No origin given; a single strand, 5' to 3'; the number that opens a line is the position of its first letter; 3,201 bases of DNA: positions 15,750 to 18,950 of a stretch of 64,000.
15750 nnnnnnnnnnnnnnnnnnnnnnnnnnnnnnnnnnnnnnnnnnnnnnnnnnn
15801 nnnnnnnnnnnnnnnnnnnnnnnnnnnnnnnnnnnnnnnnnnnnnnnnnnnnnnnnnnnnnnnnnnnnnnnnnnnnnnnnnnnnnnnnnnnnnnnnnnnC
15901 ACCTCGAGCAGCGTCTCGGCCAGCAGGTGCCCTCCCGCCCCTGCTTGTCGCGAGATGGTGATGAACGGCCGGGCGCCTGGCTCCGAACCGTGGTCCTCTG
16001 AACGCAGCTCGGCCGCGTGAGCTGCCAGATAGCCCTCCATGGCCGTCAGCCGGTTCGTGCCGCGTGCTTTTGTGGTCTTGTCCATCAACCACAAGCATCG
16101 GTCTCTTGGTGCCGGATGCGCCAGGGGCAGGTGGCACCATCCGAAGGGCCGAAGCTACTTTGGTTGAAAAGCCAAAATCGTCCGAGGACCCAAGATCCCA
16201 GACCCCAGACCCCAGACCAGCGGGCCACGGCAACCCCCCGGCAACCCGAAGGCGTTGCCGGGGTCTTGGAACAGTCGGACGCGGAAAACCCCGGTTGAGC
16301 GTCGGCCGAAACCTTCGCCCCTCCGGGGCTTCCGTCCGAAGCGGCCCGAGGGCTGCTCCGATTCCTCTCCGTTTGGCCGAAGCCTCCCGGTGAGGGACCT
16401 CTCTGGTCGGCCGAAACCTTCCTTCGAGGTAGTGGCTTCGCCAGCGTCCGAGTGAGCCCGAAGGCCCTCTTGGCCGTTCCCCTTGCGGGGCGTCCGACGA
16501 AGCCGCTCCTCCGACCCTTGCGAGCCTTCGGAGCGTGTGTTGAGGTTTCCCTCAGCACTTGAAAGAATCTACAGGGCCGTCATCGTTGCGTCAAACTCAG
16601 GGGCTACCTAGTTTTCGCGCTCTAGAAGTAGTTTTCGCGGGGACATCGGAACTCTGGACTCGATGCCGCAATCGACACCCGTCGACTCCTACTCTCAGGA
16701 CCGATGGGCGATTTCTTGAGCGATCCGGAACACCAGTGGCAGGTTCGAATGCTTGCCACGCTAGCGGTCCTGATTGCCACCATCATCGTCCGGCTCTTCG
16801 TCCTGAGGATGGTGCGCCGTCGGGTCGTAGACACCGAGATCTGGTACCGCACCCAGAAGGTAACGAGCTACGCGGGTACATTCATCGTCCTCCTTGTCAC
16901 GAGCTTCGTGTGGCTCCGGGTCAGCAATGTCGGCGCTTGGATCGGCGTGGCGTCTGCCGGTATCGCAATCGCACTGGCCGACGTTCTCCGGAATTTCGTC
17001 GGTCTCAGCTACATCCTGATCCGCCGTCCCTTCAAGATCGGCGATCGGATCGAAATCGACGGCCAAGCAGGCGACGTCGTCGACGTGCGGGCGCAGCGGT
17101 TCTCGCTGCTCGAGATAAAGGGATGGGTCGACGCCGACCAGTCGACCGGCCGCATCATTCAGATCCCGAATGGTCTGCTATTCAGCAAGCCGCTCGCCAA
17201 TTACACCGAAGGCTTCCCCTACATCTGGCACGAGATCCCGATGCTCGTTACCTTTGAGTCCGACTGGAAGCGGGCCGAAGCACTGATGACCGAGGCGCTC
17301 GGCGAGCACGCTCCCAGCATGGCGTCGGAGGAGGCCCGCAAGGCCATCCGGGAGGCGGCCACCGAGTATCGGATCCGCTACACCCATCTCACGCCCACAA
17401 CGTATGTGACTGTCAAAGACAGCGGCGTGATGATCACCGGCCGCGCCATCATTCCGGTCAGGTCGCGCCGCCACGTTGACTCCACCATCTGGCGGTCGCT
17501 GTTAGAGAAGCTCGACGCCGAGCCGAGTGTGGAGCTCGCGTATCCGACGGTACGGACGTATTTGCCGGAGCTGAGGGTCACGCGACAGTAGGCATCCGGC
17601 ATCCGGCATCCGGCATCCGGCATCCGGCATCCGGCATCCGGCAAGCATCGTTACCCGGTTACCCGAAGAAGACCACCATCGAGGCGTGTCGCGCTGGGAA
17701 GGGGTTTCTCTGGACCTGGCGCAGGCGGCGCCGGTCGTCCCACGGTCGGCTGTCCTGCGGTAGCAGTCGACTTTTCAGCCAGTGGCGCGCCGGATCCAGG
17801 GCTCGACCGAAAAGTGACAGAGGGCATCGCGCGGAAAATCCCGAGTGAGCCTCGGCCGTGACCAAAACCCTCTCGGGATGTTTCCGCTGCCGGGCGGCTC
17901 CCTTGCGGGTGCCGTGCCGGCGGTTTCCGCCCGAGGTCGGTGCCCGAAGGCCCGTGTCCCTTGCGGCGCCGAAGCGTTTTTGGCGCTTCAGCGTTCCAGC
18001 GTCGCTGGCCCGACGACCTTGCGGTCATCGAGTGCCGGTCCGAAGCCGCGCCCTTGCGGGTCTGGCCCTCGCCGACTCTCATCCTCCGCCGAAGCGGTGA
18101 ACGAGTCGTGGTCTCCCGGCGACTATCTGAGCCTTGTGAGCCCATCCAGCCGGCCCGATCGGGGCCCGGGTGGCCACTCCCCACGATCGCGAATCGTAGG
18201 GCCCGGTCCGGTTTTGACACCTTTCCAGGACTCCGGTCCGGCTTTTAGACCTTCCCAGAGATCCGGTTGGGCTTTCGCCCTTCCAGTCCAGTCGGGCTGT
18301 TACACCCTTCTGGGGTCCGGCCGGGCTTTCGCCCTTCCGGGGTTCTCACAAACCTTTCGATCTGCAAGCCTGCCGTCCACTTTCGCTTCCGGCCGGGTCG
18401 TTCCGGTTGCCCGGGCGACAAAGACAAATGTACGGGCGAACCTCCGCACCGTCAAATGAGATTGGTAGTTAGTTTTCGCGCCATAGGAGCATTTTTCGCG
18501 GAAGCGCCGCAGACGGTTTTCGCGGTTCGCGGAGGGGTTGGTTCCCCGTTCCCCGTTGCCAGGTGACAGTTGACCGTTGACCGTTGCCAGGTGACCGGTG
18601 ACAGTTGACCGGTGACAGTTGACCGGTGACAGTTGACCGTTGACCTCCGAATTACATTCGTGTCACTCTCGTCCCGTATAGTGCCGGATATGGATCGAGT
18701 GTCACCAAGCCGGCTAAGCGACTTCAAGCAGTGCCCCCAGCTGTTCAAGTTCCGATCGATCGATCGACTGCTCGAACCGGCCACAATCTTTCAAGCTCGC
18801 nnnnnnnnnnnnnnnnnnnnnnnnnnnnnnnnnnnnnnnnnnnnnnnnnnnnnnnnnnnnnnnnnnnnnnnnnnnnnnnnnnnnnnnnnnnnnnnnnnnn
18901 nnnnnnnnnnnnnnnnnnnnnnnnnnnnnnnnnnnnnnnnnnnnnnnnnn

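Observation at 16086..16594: Second copy of the same promoter and hairpin-RNA architecture, here acting as a ~465-nt leader of a cytidylate-kinase-like operon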

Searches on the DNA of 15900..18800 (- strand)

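Call 6: search_rna_families(source=window, start=15900, end=18800, threshold=evalue, max_evalue=10)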
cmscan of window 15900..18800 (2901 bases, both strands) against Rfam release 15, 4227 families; matches with E-value up to 10: 1.
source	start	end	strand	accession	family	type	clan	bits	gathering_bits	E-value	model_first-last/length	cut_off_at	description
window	18007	18070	-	RF03015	Transposase-2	Gene; sRNA;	-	16.1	42.7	5.7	1-69/69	no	Transposase-2 RNA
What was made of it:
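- On Any described RNA family (Rfam 15): With a permissive search at E up to 10 on 15900-18800, the only match was a 16-bit Transposase-2 hit inside B, consistent with chance (call 6).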

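Call 35: build_rna_model(alignment_id=A1)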
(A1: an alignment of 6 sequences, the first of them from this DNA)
Model R1 built from alignment A1 (6 sequences, 319 columns); structure: RNAalifold consensus.
model positions 278; base pairs 94; branch points 8; effective number of sequences 0.65; information 0.59 bits per position. Calibrated on 0.2 Mb of random sequence (short: E-values are rough).
structure used (alignment columns):
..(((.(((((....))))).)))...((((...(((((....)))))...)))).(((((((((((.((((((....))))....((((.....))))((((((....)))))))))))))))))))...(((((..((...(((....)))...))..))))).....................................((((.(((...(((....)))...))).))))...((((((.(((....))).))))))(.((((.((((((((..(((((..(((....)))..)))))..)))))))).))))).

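Call 36: search_with_rna_model(model_id=R1, sources=[window, L002, L003, L004, L005, L006, L007, L008, L009, L010, L011, L012, L013, L014, L015, L016, L017, L018, L019, L020, L021], max_evalue=10)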
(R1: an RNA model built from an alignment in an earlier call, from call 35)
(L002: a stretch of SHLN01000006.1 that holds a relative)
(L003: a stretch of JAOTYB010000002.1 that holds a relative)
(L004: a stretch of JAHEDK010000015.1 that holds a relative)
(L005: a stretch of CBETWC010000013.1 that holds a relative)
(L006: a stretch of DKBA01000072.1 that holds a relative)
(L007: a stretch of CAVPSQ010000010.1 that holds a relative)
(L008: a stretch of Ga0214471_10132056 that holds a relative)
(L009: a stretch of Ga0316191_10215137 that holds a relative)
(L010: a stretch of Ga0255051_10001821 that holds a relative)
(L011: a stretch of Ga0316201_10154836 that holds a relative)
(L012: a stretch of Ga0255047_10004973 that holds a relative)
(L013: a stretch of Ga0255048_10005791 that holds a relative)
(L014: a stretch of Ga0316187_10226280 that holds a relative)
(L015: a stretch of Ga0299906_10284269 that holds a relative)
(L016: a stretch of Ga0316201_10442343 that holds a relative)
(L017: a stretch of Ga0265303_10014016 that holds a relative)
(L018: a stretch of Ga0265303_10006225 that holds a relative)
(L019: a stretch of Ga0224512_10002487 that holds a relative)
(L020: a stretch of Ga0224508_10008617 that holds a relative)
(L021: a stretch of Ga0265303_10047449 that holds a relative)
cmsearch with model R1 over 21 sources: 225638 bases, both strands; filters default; matches with E-value up to 10: 78.
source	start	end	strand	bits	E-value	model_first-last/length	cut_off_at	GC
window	16280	16560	-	312.9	2.2e-108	1-278/278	no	0.67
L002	9584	9861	+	311.5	6.6e-108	1-278/278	no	0.69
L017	2288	2568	+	310.9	1.1e-107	1-278/278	no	0.67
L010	494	808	+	286.2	5.4e-99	1-278/278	no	0.69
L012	6352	6666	-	286.2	5.4e-99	1-278/278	no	0.69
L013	5694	6008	+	286.2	5.4e-99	1-278/278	no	0.69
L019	9170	9415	-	262.6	1.1e-90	1-278/278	no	0.69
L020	135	378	-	242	1.9e-83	1-278/278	no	0.64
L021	2952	3010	+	53.9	2.9e-17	1-57/278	3'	0.63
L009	932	1228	-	53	6.4e-17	1-278/278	no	0.64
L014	988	1284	+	53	6.4e-17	1-278/278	no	0.64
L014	6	218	+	39.3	4.1e-12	1-278/278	no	0.71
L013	3323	3526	+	34.2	2.5e-10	1-278/278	no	0.65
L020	2687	2889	-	33.6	4.2e-10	1-278/278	no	0.63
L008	811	1044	+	32.3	1.2e-09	1-278/278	no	0.67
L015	918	1151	+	32.3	1.2e-09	1-278/278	no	0.67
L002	8039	8241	+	31.2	2.9e-09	1-278/278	no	0.67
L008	448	609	+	30.6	4.6e-09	126-277/278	no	0.7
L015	459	620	+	30.6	4.6e-09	126-277/278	no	0.7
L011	666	872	+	26.5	1.3e-07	1-278/278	no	0.67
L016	232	432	-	24.6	6.2e-07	1-278/278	no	0.68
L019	13030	13233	-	24.4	7e-07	1-278/278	no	0.68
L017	956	1010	+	24.2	8.3e-07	224-276/278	no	0.6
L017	2514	2566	-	15.6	0.00086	224-276/278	no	0.7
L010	754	806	-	15.1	0.0013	224-276/278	no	0.72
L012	6354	6406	+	15.1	0.0013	224-276/278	no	0.72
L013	5954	6006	-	15.1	0.0013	224-276/278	no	0.72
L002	9809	9855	-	14.4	0.0024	227-273/278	no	0.68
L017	2420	2486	-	13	0.0075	129-195/278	no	0.69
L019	9172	9225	+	12.5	0.011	224-276/278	no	0.7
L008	556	602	-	12.4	0.012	227-273/278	no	0.72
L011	414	629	+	12.3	0.013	1-278/278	no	0.68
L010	658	725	-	11.9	0.017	129-195/278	no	0.66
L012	6435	6502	+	11.9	0.017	129-195/278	no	0.66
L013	5858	5925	-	11.9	0.017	129-195/278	no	0.66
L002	9713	9779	-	11.9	0.017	129-195/278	no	0.69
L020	142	185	+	9.9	0.092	228-271/278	no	0.68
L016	592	768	-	9.8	0.097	1-278/278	no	0.63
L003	367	402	-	9.3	0.15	232-267/278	no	0.75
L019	9255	9286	+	9.1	0.18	164-195/278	no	0.72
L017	561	614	+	9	0.19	3-53/278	no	0.69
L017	2488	2511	-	8.1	0.4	198-221/278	no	0.79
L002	9781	9804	-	7.5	0.65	198-221/278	no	0.79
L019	9291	9361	+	7.3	0.72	55-125/278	no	0.72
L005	3436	3495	+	7.2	0.82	63-117/278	no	0.7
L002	746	951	+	6.9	1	1-278/278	no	0.67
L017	2290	2311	-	6.9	1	3-24/278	no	0.55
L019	13512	13539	-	6.5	1.4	69-96/278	no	0.75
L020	355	376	+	5.8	2.6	3-24/278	no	0.55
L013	3095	3120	+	5.6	2.9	26-53/278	no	0.77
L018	67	91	-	5.4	3.5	238-262/278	no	0.64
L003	221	248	-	5.3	3.8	69-96/278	no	0.71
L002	7924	7950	+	5.2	4.2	27-52/278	no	0.63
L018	111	137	-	5.2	4.2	27-52/278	no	0.63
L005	9893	9960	+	5.1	4.3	55-125/278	no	0.65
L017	3940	3957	+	5.1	4.4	5-22/278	no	0.83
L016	846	869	-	4.9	5.2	69-96/278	no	0.75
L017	450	503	+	4.8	5.9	3-53/278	no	0.65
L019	13462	13483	-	4.7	6.4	3-24/278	no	0.73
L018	220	273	-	4.6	6.6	3-53/278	no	0.65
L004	7644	7664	-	4.5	7.1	136-156/278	no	0.81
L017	739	772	+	4.3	8.4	129-162/278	no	0.65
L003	198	220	-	4.2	9.2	198-221/278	no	0.57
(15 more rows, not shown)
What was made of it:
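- There is one copy each of A and B in 64 kb (call 36).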

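Call 37: search_with_rna_model(model_id=R1, source=window, start=17600, end=18500, max_evalue=0.01, show_alignments=1)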
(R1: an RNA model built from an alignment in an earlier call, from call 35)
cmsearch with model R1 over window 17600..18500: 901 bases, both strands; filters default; matches with E-value up to 0.01: 2.
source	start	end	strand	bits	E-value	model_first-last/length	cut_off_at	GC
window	17830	18033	-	29.9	3.2e-11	1-278/278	no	0.69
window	18168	18341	-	10.1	0.0003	1-278/278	no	0.64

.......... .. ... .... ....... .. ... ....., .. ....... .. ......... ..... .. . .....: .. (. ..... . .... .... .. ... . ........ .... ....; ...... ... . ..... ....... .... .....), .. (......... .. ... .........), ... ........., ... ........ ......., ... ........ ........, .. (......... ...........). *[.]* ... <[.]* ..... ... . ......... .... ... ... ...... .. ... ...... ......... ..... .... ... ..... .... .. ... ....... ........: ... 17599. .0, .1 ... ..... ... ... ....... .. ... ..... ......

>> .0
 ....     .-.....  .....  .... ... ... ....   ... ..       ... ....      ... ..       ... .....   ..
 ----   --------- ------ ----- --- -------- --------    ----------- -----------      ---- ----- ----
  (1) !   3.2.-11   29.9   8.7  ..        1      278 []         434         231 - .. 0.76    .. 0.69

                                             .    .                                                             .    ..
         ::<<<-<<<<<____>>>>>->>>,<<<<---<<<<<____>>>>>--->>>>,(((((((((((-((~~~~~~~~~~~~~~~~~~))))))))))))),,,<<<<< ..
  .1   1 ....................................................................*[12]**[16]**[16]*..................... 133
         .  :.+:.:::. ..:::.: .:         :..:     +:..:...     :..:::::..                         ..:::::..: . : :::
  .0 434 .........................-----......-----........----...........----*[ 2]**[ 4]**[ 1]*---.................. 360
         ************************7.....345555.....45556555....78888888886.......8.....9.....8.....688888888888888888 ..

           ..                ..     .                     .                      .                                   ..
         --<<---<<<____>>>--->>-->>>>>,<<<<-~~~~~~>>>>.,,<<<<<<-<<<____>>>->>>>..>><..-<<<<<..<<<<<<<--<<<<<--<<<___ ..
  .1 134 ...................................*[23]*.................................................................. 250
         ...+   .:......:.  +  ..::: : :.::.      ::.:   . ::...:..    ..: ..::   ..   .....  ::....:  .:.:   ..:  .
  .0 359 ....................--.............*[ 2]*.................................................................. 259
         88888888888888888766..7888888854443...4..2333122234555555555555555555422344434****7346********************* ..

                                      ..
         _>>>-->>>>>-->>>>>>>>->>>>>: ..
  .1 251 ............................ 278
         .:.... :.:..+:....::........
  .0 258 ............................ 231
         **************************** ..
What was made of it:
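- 16434..16504 (-): Branched domain. A long closing stem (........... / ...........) encloses the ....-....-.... hairpin and GGCC/UUCG hairpins. This is the most conserved part of the RNA and is specific to A. The domain is deleted in B-type RNAs (call 37).
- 17830..18425 (-): RNA B, the paralog, about 590 nt. Its 3' 200 nt are A-like. Its 5' extension is made of tandem GNRA-hairpin modules. Model of A matches 17830-18033 (calls 36, 37).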
